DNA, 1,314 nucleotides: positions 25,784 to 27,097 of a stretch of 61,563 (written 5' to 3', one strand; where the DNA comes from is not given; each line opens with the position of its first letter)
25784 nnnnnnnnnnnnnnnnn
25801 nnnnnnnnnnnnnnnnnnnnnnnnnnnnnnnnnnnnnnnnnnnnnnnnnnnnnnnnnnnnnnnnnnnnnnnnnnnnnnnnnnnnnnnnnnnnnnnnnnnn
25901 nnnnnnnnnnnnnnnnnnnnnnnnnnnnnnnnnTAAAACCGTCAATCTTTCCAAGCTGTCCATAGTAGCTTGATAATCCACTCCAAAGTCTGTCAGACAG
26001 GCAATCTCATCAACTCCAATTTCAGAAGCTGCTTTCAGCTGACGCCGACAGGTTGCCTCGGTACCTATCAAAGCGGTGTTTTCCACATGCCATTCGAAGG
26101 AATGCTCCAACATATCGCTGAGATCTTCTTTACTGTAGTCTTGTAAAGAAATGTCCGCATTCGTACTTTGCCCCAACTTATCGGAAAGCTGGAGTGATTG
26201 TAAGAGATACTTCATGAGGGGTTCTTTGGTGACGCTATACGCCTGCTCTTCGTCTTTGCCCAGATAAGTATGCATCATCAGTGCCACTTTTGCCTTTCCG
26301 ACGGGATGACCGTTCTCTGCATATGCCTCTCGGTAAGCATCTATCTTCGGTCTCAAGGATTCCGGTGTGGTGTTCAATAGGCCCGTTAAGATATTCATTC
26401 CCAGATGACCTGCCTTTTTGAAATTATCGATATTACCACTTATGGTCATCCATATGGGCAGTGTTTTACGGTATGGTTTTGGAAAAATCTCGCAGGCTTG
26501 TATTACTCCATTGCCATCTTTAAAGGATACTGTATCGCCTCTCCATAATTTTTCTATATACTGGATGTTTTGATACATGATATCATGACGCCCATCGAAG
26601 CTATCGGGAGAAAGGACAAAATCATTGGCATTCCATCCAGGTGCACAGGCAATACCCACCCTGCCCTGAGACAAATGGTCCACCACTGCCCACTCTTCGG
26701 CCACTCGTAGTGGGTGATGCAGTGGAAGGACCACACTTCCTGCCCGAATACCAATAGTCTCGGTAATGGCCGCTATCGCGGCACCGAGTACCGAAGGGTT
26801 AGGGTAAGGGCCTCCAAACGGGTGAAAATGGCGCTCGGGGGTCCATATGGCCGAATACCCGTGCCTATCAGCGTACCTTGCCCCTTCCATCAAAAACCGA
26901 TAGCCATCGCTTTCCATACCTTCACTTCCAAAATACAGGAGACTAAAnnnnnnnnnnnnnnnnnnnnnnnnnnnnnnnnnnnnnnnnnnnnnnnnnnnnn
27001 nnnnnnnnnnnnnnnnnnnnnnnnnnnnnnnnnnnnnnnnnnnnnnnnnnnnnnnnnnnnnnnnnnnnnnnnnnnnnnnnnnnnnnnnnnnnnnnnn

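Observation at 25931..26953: Luciferase-like monooxygenase domain inserted in the C-A linker, immediately downstream of a non-reducing PKS module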

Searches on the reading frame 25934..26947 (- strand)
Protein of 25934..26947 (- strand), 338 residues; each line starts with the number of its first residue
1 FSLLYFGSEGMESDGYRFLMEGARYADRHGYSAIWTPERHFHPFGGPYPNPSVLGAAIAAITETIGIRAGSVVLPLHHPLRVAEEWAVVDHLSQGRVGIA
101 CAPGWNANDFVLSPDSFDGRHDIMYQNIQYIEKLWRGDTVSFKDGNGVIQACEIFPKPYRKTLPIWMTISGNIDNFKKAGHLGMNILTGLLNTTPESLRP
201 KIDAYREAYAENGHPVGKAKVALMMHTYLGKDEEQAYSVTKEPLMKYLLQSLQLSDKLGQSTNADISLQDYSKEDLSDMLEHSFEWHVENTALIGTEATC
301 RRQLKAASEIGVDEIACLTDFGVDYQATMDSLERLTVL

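Call 14: find_homologous_proteins(query=window:25934-26947:-, max_evalue=1e-20)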
Query window:25934-26947:- (338 aa): 4094 proteins with E <= 1e-20 among 6977 candidates; the best 120 are listed.
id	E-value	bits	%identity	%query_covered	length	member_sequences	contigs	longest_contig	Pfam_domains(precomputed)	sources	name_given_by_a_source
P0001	6.0e-121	422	56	99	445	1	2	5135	PF00296.27,PF18563.7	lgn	-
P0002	6.7e-118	412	54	99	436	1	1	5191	PF00296.27,PF18563.7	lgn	-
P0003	1.3e-117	411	52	100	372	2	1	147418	PF00296.27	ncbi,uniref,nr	ncbi:MAG TPA: MupA/Atu3671 family FMN-dependent luciferase-like monooxygenase [Chitinophaga sp.]|uni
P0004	9.7e-117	408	53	100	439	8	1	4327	PF00296.27,PF18563.7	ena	-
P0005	9.8e-117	408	55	100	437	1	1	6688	PF00296.27,PF18563.7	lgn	-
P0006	7.9e-116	405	53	99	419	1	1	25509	PF00296.27,PF18563.7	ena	-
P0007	9.2e-113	395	54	99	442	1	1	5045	PF00296.27,PF18563.7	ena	-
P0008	1.1e-112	395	52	100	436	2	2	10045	PF00296.27,PF18563.7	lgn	-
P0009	5.6e-111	389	51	100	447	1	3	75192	PF00296.27,PF18563.7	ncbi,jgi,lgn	jgi:natural product biosynthesis luciferase-like monooxygenase protein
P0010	1.4e-110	388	51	100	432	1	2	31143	PF00296.27,PF18563.7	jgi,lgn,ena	-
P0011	1.8e-110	387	51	99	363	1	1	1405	PF00296.27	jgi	jgi:natural product biosynthesis luciferase-like monooxygenase protein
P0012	1.9e-110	387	51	100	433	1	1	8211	PF00296.27,PF18563.7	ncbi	-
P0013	5.4e-110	386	52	100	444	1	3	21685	PF00296.27,PF18563.7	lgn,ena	-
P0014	8.1e-110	385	49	100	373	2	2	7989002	PF00296.27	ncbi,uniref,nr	ncbi:MupA/Atu3671 family FMN-dependent luciferase-like monooxygenase [Chitinophaga solisilvae]|unire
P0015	3.3e-109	383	50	100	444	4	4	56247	PF00296.27,PF18563.7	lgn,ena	-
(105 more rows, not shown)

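Call 19: find_encoding_contigs(protein=P0003, flank=10000, max_places=2)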
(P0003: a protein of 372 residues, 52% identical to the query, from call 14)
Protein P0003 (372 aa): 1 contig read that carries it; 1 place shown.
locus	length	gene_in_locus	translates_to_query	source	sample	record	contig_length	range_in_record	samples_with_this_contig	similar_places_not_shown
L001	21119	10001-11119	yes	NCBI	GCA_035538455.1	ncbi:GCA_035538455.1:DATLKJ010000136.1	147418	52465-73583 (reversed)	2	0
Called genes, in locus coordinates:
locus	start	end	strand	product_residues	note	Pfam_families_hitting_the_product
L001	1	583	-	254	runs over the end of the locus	PF00106:adh_short, PF08659:KR, PF23441:SDR, PF13561:adh_short_C2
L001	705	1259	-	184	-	PF00583:Acetyltransf_1, PF13673:Acetyltransf_10, PF13420:Acetyltransf_4 (weak), PF13508:Acetyltransf_7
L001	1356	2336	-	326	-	PF12833:HTH_18, PF00165:HTH_AraC (weak)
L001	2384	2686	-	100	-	-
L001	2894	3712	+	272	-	PF00106:adh_short, PF08659:KR, PF13561:adh_short_C2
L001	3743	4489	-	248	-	PF00149:Metallophos, PF12850:Metallophos_2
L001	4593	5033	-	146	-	PF08327:AHSA1 (weak)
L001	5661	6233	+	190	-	PF01872:RibD_C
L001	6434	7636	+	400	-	PF01757:Acyl_transf_3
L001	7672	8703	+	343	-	PF06580:His_kinase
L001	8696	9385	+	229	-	PF00072:Response_reg, PF04397:LytTR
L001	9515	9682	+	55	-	PF02518:HATPase_c (weak)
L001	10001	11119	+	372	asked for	PF00296:Bac_luciferase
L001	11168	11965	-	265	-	PF12388:Peptidase_M57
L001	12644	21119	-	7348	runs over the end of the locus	PF00501:AMP-binding, PF00109:ketoacyl-synt, PF02801:Ketoacyl-synt_C, PF16197:KAsynt_C_assoc, PF22621:CurL-like_PKS_C, PF00698:Acyl_transf_1, PF00550:PP-binding, PF00202:Aminotran_3, +23 more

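Call 20: find_encoding_contigs(protein=P0009, flank=10000, max_places=2)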
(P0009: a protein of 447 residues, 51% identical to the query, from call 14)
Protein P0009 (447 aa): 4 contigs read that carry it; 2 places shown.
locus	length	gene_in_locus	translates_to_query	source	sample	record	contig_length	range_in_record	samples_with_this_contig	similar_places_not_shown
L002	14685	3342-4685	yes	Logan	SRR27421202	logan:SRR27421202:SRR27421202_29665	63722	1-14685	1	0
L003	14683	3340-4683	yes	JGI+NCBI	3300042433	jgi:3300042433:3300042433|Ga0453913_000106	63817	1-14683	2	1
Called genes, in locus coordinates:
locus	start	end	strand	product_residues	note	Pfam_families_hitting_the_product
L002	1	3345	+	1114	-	?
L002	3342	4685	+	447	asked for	PF18563:TubC_N, PF00296:Bac_luciferase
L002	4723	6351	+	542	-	PF18456:CmlA_N, PF00753:Lactamase_B (weak), PF13483:Lactamase_B_3, PF12706:Lactamase_B_2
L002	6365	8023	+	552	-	PF02463:SMC_N (faint), PF00005:ABC_tran, PF13304:AAA_21 (faint)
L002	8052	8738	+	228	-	PF00975:Thioesterase, PF12697:Abhydrolase_6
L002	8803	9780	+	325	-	PF00291:PALP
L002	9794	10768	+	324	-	PF02423:OCD_Mu_crystall, PF01488:Shikimate_DH (faint)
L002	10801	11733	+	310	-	PF02729:OTCace_N, PF00185:OTCace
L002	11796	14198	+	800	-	PF01804:Penicil_amidase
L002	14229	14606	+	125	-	-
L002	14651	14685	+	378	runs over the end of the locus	PF00155:Aminotran_1_2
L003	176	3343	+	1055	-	PF00668:Condensation, PF00501:AMP-binding, PF13193:AMP-binding_C (weak), PF00550:PP-binding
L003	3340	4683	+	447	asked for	PF18563:TubC_N, PF00296:Bac_luciferase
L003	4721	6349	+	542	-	PF18456:CmlA_N, PF00753:Lactamase_B (weak), PF13483:Lactamase_B_3, PF12706:Lactamase_B_2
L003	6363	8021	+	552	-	PF02463:SMC_N (faint), PF00005:ABC_tran, PF13304:AAA_21 (faint)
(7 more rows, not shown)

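Call 36: find_related_loci(query=A1, collection=genome_contigs, flank=10000)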
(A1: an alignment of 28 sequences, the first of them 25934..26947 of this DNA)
Query A1 (338 aa) in genome_contigs; peptide patterns used: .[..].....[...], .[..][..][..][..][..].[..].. (x = any residue, [..] = any of these).
600 stretches matched a pattern (row limit reached: there are more); 592 encode a relative of the query (tblastn E <= 1e-3); the best 80 are kept; 80 distinct loci.
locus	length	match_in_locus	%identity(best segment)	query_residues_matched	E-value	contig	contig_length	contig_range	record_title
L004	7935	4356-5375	56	1-338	1e-130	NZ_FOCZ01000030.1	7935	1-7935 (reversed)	Niastella yeongjuensis strain DSM 17621, whole genome shotgun sequence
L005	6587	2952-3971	54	1-338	2e-124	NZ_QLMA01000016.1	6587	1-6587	Chitinophaga dinghuensis strain DSM 29821 Ga0181032_116, whole genome shotgun sequence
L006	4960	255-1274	51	1-338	7e-124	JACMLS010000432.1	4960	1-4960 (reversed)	MAG: Bacteroidia bacterium isolate ES-bin-35 ES-bin-35-contig-k141_5435746, whole genome shotgun sequence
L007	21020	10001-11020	50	1-338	4e-115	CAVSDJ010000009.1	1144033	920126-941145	MAG: Blastocatellia bacterium isolate MFD01916.bin.3.112 genome assembly, contig: contig_8329, whole genome shotgun sequ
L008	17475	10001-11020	47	1-335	1e-110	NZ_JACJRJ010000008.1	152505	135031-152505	Cylindrospermum sp. FACHB-282 contig8, whole genome shotgun sequence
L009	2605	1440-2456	48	1-338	1e-115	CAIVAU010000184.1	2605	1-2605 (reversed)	MAG: uncultured cyanobacterium isolate B12_bin-0982 genome assembly, contig: bin-0982:184/268, whole genome shotgun sequ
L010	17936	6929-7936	49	1-335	1e-110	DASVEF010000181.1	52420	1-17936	MAG TPA_asm: Thermoanaerobaculia bacterium isolate SMAG_U2053 k141_1463536, whole genome shotgun sequence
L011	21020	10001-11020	46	1-338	2e-110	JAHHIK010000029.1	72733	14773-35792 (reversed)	MAG: Tolypothrix carrinoi HA7290-LM1 JAESGF010000101.1, whole genome shotgun sequence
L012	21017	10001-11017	49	1-338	3e-110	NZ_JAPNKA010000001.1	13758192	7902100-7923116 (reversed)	Archangium lansingense strain MIWBW ctg.000000F, whole genome shotgun sequence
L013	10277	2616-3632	50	1-338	6e-110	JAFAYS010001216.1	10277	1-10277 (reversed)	MAG: Chloroflexota bacterium isolate CP_BM_RX_R8_21 BM_RX_R8_k147_153173, whole genome shotgun sequence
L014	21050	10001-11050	47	1-338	2e-109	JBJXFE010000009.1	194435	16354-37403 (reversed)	MAG: Phycisphaerales bacterium isolate F1F2.bin.534 k127_9339917, whole genome shotgun sequence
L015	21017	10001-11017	48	1-338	4e-109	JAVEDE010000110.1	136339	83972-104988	MAG: Pyrinomonadaceae bacterium isolate BP_17 scaffold_1698083, whole genome shotgun sequence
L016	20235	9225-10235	48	1-335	4e-109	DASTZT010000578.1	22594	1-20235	MAG TPA_asm: Ktedonobacteraceae bacterium isolate SMAG_U2476 k141_816839, whole genome shotgun sequence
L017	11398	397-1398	46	1-333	1e-108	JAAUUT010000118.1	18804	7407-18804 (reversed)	MAG: Candidatus Gracilibacteria bacterium isolate SU_1_2 NODE_490_length_18804_cov_4.057236, whole genome shotgun sequen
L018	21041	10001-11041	46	1-338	6e-108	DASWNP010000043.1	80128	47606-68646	MAG TPA_asm: Pyrinomonadaceae bacterium isolate SMAG_U3417 k141_293282, whole genome shotgun sequence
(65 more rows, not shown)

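Call 46: search_protein_families(library=pfam, proteins=[L004:3-2072:+, L004:2076-6578:+, L004:6559-7935:+, L006:3-2444:+, L006:2420-4960:+], max_evalue=0.001)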
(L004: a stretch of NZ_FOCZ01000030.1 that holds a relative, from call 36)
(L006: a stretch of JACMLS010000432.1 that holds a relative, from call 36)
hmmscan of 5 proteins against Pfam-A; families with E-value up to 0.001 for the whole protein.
L004:3-2072:+ (690 aa): 6 families
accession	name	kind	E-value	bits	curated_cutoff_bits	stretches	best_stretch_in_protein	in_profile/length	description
PF08659.16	KR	-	4.6e-38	131.4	22.6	1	332-499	1-163/180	KR domain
PF00550.31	PP-binding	-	5.6e-13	49.4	20.8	1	612-669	6-65/67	Phosphopantetheine attachment site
PF00106.31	adh_short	-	9.9e-12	45.2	26.6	1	334-507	3-171/195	short chain dehydrogenase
PF13561.12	adh_short_C2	-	4e-08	33.6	27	1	379-456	38-112/236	Enoyl-(Acyl carrier protein) reductase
PF16363.11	GDP_Man_Dehyd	-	4.3e-05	23.6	27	1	335-422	1-83/332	GDP-mannose 4,6 dehydratase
PF21394.3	Beta-ketacyl_N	-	0.00012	22.2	26.9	1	127-199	4-75/170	Beta-ketoacyl synthase-like, N-terminal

L004:2076-6578:+ (1501 aa): 6 families
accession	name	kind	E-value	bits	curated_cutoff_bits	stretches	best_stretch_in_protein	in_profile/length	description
PF00668.25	Condensation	-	6.2e-123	411.3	30.6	1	76-528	2-456/456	Condensation domain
PF00501.34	AMP-binding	-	1.8e-74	251.3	29.9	2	547-745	1-240/384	AMP-binding enzyme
PF00296.26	Bac_luciferase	-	1e-43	150.4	27.9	1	768-1075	12-313/314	Luciferase-like monooxygenase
PF00550.31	PP-binding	-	1.3e-14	54.6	20.8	1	1401-1465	1-67/67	Phosphopantetheine attachment site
PF13193.12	AMP-binding_C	-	2.6e-09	38.3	24.5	1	1299-1372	1-76/76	AMP-binding enzyme C-terminal domain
PF18563.6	TubC_N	-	1.3e-08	35.2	26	1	10-59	2-51/52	TubC N-terminal docking domain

L004:6559-7935:+ (459 aa): 4 families
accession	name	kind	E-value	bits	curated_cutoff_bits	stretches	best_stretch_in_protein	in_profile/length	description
PF00109.32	ketoacyl-synt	-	1.9e-63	214.8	20.8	1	14-262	3-252/252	Beta-ketoacyl synthase, N-terminal domain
PF02801.28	Ketoacyl-synt_C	-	2.9e-43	147.1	20.8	1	270-388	1-118/119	Beta-ketoacyl synthase, C-terminal domain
PF16197.11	KAsynt_C_assoc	-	3.2e-12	47.3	33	1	392-458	2-66/111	Ketoacyl-synthetase C-terminal extension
PF00108.29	Thiolase_N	-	5.3e-05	23.2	26.4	1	173-215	74-116/260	Thiolase, N-terminal domain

L006:3-2444:+ (814 aa): 5 families
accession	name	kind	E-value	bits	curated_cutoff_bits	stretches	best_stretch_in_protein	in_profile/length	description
PF00501.34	AMP-binding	-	1.3e-43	149.7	29.9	2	438-564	249-383/384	AMP-binding enzyme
PF00296.26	Bac_luciferase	-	2e-39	136.3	27.9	1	85-399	3-313/314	Luciferase-like monooxygenase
PF00550.31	PP-binding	-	1.1e-14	54.9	20.8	1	728-786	4-62/67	Phosphopantetheine attachment site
PF13193.12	AMP-binding_C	-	2.5e-07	32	24.5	1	622-696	1-76/76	AMP-binding enzyme C-terminal domain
PF23297.2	ACP_SdgA_C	-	4.9e-05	23.8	27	1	732-798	20-86/95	Highly reducing polyketide synthase sdgA, C-terminal ACP domain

L006:2420-4960:+ (847 aa): 3 families
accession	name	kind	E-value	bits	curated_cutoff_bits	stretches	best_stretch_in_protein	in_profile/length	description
PF00668.25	Condensation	-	3.3e-117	392.4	30.6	1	79-532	3-455/456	Condensation domain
PF00501.34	AMP-binding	-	5.2e-75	253.1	29.9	1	553-838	1-330/384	AMP-binding enzyme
PF18563.6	TubC_N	-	3.9e-08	33.7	26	1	15-56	6-47/52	TubC N-terminal docking domain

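Call 48: search_solved_structures(query=window:25934-26947:-, max_evalue=0.001, show_alignments=2)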
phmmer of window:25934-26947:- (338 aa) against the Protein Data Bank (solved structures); distinct sequences matched with E-value up to 0.001: 27.
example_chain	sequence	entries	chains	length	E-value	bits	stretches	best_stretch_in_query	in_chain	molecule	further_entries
6ket_A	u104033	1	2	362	5.3e-99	334.8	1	1-336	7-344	PuwE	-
8k74_A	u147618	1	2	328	4.8e-22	81.8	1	9-206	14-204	Alkanal monooxygenase alpha chain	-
7bip_A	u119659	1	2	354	1.8e-16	63.5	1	20-236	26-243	Luciferase-like monooxygenase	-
2i7g_A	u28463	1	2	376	1.8e-15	60.2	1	16-236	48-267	Monooxygenase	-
1brl_A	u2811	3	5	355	6.2e-15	58.4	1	9-244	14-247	BACTERIAL LUCIFERASE | Alkanal monooxygenase alpha chain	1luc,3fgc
8cbb_A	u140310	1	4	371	1.9e-12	50.3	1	24-232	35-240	Alkanal monooxygenase alpha chain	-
4us5_A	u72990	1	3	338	2.6e-12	49.8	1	18-317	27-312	LUCIFERASE-LIKE MONOOXYGENASE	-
4us5_D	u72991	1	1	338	4.7e-12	48.9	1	18-317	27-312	LUCIFERASE-LIKE MONOOXYGENASE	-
6sgg_AAA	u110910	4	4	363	2e-09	40.3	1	54-225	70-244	Pyrimidine monooxygenase RutA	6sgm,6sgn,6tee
6sgl_AAA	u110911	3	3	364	2e-09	40.3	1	54-225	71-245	Pyrimidine monooxygenase RutA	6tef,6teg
5wan_A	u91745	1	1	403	2.6e-09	39.9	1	54-225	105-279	Pyrimidine monooxygenase RutA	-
1rhc_A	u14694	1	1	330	3.8e-09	39.4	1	19-235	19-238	F420-dependent alcohol dehydrogenase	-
2b81_A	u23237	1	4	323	5.9e-09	38.8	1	23-168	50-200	Luciferase-like monooxygenase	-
9fp4_A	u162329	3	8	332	3.8e-06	29.5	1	19-171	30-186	F420-dependent hydroxymycolic acid dehydrogenase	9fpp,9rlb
8t0u_A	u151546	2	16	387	1.1e-05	28.1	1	21-315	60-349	FMNH(2)-dependent dimethylsulfone monooxygenase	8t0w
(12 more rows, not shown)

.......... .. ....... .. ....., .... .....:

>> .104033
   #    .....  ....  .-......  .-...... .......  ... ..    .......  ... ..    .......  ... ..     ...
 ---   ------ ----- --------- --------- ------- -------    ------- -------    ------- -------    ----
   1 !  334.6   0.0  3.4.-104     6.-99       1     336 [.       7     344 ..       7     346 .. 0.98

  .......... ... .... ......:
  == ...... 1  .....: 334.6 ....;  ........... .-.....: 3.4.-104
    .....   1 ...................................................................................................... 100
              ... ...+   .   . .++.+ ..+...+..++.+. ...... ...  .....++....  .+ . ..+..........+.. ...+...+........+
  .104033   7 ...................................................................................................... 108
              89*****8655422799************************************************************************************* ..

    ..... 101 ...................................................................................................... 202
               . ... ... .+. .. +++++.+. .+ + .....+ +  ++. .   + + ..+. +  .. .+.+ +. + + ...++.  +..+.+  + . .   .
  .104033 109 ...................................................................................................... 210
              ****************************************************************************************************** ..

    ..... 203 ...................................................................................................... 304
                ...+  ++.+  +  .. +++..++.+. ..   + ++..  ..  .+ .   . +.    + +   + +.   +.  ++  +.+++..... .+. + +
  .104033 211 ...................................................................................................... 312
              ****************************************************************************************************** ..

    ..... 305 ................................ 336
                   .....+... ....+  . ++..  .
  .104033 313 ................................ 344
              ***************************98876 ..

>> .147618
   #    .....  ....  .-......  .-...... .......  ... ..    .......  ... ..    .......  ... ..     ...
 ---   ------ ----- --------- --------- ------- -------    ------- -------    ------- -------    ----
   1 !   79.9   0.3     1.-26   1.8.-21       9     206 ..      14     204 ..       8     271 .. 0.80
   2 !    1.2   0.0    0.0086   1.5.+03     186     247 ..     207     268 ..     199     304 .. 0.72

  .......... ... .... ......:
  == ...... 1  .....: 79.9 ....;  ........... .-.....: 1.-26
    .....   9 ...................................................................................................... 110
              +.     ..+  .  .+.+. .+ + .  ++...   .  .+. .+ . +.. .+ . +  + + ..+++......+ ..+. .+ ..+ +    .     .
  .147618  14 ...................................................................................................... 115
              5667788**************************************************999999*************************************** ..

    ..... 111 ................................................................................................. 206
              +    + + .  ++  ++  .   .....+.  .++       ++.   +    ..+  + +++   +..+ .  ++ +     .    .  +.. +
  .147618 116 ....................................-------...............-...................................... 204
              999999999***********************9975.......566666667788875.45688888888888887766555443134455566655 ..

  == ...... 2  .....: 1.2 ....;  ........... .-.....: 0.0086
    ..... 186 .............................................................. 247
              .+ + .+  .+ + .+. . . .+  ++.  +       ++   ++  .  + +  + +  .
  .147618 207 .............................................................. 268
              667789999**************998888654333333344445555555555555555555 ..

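Call 55: find_related_loci(query=A1, collection=metagenome_contigs, flank=10000)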
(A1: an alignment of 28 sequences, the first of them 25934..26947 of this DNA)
Query A1 (338 aa) in metagenome_contigs; peptide patterns used: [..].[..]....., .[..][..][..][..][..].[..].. (x = any residue, [..] = any of these).
600 stretches matched a pattern (row limit reached: there are more); 561 encode a relative of the query (tblastn E <= 1e-3); the best 80 are kept; 80 distinct loci.
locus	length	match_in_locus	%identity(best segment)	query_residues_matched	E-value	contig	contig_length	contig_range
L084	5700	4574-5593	54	1-338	1e-124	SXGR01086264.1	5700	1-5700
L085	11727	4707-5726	49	1-338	5e-113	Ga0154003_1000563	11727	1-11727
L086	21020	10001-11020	49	1-338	2e-111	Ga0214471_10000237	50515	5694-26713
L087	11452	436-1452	48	1-338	3e-110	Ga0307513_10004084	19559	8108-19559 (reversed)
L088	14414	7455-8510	47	1-338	1e-109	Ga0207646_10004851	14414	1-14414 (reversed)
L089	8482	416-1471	47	1-338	1e-109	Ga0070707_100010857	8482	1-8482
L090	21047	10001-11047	49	1-336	3e-108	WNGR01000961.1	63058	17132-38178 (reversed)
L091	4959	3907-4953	47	1-335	2e-108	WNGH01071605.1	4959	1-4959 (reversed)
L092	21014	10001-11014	50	1-338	1e-107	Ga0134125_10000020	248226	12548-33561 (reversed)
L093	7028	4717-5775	46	1-338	6e-108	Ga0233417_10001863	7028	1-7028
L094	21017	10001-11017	46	1-338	2e-107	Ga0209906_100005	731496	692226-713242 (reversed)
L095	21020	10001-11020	49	1-338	2e-107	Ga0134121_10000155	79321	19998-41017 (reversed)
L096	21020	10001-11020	46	1-338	2e-107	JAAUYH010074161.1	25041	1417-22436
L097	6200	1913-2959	48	1-336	1e-107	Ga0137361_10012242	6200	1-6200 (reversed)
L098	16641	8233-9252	47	1-338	2e-107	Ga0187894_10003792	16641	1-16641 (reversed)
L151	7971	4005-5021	44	1-338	5e-101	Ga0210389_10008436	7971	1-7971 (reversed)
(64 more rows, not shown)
